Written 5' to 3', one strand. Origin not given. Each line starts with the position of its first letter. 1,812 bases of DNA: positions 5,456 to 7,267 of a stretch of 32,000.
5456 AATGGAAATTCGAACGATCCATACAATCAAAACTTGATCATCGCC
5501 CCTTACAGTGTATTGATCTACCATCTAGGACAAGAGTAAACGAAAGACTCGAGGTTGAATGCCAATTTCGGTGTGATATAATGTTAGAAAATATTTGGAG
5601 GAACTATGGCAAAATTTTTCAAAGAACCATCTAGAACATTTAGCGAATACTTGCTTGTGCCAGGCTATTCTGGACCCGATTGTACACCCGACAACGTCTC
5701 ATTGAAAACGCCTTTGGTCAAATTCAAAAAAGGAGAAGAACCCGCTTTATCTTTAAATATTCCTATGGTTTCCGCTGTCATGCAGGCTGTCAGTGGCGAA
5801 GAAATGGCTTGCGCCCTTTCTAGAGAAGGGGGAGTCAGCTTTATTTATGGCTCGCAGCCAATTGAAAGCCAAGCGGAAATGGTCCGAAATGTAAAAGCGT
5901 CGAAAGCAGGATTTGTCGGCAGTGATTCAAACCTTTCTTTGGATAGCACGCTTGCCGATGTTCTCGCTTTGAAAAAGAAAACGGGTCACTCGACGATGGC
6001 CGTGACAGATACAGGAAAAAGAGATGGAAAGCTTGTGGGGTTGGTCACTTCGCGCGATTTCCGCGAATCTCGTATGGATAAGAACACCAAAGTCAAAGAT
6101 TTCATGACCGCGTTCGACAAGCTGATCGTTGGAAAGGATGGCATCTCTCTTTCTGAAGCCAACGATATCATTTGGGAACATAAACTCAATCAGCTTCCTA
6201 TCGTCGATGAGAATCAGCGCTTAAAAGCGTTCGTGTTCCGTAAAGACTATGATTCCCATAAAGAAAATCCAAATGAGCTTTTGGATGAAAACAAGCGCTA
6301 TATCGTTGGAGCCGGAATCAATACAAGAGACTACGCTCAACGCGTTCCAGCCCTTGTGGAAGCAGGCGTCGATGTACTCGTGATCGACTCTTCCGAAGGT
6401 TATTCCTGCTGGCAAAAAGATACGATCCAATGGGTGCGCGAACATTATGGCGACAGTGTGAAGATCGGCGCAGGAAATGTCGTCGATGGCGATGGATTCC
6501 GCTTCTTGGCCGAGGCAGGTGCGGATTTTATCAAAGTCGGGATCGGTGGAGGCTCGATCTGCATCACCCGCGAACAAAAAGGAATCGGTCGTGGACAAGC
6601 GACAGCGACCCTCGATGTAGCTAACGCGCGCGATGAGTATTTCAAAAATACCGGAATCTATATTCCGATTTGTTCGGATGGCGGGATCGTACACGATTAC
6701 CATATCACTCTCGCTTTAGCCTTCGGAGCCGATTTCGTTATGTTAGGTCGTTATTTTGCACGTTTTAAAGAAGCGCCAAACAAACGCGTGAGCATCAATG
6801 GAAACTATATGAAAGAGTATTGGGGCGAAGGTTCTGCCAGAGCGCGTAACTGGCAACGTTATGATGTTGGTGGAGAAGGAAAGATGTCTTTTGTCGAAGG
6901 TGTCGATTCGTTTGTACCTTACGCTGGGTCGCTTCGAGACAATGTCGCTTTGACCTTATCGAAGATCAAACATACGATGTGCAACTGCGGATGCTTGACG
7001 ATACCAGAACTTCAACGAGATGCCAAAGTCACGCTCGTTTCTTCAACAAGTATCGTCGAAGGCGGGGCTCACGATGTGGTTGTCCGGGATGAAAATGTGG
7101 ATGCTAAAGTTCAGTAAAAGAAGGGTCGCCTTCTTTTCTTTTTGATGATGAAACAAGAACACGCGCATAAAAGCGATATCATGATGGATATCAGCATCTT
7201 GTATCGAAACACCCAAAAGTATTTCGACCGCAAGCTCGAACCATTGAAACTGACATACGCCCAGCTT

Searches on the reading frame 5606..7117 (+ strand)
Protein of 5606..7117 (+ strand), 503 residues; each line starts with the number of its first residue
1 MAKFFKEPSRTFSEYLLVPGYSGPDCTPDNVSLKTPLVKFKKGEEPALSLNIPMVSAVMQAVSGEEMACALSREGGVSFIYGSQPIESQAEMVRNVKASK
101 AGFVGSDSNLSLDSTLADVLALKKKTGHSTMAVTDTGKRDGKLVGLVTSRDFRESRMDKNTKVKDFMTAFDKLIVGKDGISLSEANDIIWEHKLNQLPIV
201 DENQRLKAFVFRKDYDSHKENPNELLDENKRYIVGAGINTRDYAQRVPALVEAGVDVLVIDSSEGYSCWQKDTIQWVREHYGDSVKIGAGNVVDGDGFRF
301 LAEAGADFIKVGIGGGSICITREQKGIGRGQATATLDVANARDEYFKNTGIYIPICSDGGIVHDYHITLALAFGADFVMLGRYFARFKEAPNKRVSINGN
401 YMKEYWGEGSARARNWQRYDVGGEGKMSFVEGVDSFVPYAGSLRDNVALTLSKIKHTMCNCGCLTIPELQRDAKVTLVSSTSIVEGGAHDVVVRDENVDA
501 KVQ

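Call 3: search_protein_families(library=pfam, proteins=[window:5606-7117:+], max_evalue=1)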
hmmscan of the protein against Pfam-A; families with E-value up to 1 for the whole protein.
window:5606-7117:+ (503 aa): 6 families
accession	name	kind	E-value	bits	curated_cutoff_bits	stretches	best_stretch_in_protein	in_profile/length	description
PF00478.31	IMPDH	-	6.3e-110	367.9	25.6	1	11-489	3-345/345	IMP dehydrogenase / GMP reductase domain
PF00571.33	CBS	-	7.9e-09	36.2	24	2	111-154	13-53/57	CBS domain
PF01070.24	FMN_dh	-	7.3e-07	29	24.9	1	269-384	207-305/350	FMN-dependent dehydrogenase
PF03060.21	NMO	-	7.1e-05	22.8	28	1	298-394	149-235/331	Nitronate monooxygenase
PF01645.23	Glu_synthase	-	0.011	15.3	20.4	1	284-382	208-305/369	Conserved region in glutamate synthase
PF01081.25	Aldolase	-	0.017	15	27.8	1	240-309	19-84/196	KDPG and KHG aldolase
